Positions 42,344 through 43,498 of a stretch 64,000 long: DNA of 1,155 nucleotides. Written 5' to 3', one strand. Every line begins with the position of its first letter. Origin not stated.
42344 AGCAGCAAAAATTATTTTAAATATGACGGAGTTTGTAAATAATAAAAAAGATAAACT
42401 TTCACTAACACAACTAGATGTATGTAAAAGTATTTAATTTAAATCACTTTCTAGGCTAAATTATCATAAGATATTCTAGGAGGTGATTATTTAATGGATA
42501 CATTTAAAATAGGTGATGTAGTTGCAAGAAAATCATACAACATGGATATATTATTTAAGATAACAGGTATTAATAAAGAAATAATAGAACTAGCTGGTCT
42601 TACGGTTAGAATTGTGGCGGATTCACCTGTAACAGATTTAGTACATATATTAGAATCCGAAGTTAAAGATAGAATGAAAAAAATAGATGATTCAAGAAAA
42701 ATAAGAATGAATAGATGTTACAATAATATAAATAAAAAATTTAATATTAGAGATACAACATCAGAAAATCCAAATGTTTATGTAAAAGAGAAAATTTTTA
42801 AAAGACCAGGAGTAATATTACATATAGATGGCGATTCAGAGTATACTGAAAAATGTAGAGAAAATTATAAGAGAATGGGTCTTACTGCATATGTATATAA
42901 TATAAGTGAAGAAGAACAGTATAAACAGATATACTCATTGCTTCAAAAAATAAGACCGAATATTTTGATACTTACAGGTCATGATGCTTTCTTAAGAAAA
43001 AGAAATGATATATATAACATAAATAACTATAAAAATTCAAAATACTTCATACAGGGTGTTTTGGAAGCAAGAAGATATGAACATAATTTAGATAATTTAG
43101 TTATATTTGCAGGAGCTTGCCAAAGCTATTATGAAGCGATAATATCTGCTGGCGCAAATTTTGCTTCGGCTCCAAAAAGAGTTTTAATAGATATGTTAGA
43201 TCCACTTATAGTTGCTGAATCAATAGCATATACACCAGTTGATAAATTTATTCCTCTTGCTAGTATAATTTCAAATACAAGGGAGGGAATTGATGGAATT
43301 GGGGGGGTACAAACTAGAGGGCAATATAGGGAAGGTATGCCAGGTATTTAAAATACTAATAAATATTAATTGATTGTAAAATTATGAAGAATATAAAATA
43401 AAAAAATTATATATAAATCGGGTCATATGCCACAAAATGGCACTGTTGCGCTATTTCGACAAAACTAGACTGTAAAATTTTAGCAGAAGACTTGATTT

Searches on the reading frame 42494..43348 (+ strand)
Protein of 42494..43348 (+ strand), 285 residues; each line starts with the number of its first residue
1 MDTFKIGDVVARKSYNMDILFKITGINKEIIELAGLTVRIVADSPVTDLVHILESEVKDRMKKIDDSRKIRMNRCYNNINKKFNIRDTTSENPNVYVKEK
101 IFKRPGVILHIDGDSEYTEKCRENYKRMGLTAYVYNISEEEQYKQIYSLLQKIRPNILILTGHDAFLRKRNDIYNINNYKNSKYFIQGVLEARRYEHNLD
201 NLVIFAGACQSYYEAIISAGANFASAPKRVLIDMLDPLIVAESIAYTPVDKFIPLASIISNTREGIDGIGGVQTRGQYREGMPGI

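Call 34: find_related_loci(query=window:42494-43348:+, collection=genome_contigs, flank=8000)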
Query window:42494-43348:+ (285 aa) in genome_contigs; peptide patterns used: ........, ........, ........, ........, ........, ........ (x = any residue, [..] = any of these).
166 stretches matched a pattern; 49 encode a relative of the query (tblastn E <= 1e-3); 49 distinct loci.
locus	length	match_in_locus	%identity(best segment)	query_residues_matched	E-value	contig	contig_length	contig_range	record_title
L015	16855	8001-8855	99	1-285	0e+0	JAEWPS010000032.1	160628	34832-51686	MAG: Bacillota bacterium isolate OH_SBrB_108 k127_635776, whole genome shotgun sequence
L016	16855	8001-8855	92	1-285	1e-179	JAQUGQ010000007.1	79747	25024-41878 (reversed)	MAG: Clostridia bacterium isolate STCSWMC_228 NODE_491_length_79747_cov_6.651155_ST_CSWMC, whole genome shotgun sequence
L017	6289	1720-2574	87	1-285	3e-173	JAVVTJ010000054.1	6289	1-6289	MAG: Clostridia bacterium isolate CGS10Y2-bin25 NODE_11238_length_6289_cov_8.643888, whole genome shotgun sequence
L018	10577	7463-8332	74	1-285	3e-148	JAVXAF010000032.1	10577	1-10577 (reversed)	MAG: Clostridia bacterium isolate CGS5Y2-bin19 NODE_5716_length_10577_cov_8.302509, whole genome shotgun sequence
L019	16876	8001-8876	74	1-285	5e-147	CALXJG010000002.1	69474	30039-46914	MAG: uncultured Clostridia bacterium isolate BRZ_BV__bin83 genome assembly, contig: BRZ_BV__NODE_436_length_69474_cov_17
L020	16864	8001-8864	73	1-285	8e-147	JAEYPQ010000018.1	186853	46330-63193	MAG: Bacillota bacterium isolate OH_CBB_1 k127_1213063, whole genome shotgun sequence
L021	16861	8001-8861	74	1-285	1e-146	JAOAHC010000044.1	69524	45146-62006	MAG: Clostridia bacterium isolate SKW48 k141_1101305, whole genome shotgun sequence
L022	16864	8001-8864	73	1-285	2e-146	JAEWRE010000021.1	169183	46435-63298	MAG: Bacillota bacterium isolate OH_SBrB_46 k127_975590, whole genome shotgun sequence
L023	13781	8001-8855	74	1-285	3e-144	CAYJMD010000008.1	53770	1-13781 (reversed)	MAG TPA_asm: uncultured Clostridiaceae bacterium isolate ERP123703_co5_121 genome assembly, contig: NODE_228_length_5377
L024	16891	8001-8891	70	1-285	5e-142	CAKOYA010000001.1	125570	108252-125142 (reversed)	MAG: uncultured Clostridia bacterium isolate REFINED_METABAT215_TOP10_CONTIGS_1500_ASSEMBLY_K77_MERGED__Hadza_MoBio_hadz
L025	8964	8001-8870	73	1-285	2e-140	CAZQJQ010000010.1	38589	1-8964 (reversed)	MAG TPA_asm: uncultured Clostridiaceae bacterium isolate SRP239243_co1_394 genome assembly, contig: NODE_1355_length_385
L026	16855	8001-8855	71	3-285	4e-140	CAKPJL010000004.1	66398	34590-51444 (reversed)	MAG: uncultured Clostridia bacterium isolate REFINED_METABAT215_TOP10_CONTIGS_1500_ASSEMBLY_K77_MERGED__Hadza_MoBio_hadz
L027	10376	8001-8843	72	1-275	8e-138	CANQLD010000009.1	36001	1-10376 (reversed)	MAG: uncultured Clostridia bacterium isolate Lapin-016__bin21 genome assembly, contig: Lapin-016__NODE_969_length_36001_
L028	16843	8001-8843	72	1-277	4e-137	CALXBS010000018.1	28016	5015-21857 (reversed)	MAG: uncultured Clostridia bacterium isolate BRZ_PF__bin85 genome assembly, contig: BRZ_PF__NODE_1993_length_28016_cov_5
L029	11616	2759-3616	71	2-285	3e-137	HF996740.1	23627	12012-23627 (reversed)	Clostridium sp. CAG:1219 genomic scaffold, scf63, whole genome shotgun sequence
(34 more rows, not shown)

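Call 41: search_protein_families(library=pfam, proteins=[L016:1552-2103:+, L016:2100-3845:+, L016:3845-5104:+, L016:5088-6314:+, L016:6323-7228:+, L016:7234-7941:+], max_evalue=0.001)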
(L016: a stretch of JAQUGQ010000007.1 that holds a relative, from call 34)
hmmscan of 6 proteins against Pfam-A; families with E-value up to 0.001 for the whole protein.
L016:1552-2103:+ (184 aa): 0 families

L016:2100-3845:+ (582 aa): 3 families
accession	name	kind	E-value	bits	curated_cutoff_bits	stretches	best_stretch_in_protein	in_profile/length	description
PF19044.6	P-loop_TraG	-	1.8e-14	53.7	25.8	1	222-525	25-319/413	TraG P-loop domain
PF01935.23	DUF87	-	1.1e-10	42.5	23.2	1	220-443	17-219/220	Helicase HerA, central domain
PF12846.13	AAA_10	-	1.7e-08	34.3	27.5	1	219-505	14-291/362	AAA-like domain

L016:3845-5104:+ (420 aa): 3 families
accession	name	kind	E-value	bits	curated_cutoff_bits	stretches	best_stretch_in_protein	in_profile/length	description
PF01656.29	CbiA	-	1.2e-06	28.9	25.4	1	154-355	5-109/125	CobQ/CobB/MinD/ParA nucleotide binding domain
PF01935.23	DUF87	-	4.8e-05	24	23.2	1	151-185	26-60/220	Helicase HerA, central domain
PF10609.15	ParA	-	0.00046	20.1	27.1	1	155-277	11-122/246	NUBPL iron-transfer P-loop NTPase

L016:5088-6314:+ (409 aa): 7 families
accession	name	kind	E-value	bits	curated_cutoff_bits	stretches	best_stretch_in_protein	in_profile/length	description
PF00437.27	T2SSE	-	2e-27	96.2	24.9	1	149-359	85-273/370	Type II/IV secretion system protein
PF13401.12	AAA_22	-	4e-05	24.4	27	1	212-294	5-92/130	AAA domain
PF02492.25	cobW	-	9.5e-05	22.5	20.7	1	215-258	3-47/180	CobW/HypB/UreG, nucleotide-binding domain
PF13238.12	AAA_18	-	9.9e-05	23.2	29.4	1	215-292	1-77/128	AAA domain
PF01443.25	Viral_helicase1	-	0.00013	22.3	21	1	215-294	1-67/228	Viral superfamily 1 RNA helicase core domain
PF00005.33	ABC_tran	-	0.00074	20.6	25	0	211-245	10-38/137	ABC transporter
PF01580.24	FtsK_SpoIIIE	-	0.00096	19.1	24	0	210-233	36-60/221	FtsK/SpoIIIE family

L016:6323-7228:+ (302 aa): 1 family
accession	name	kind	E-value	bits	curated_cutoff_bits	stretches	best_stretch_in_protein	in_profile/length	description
PF00482.28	T2SSF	-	3.4e-07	30.7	25.2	1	149-259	17-122/125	Type II secretion system (T2SS), protein F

L016:7234-7941:+ (236 aa): 0 families

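Call 79: search_protein_families(library=pfam, proteins=[window:42494-43348:+], max_evalue=0.001)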
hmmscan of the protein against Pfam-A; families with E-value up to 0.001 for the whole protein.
window:42494-43348:+ (285 aa): 1 family
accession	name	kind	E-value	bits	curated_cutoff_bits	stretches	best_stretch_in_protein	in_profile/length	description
PF05582.17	Peptidase_U57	-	3.3e-105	351.8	25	1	5-283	1-280/280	YabG peptidase U57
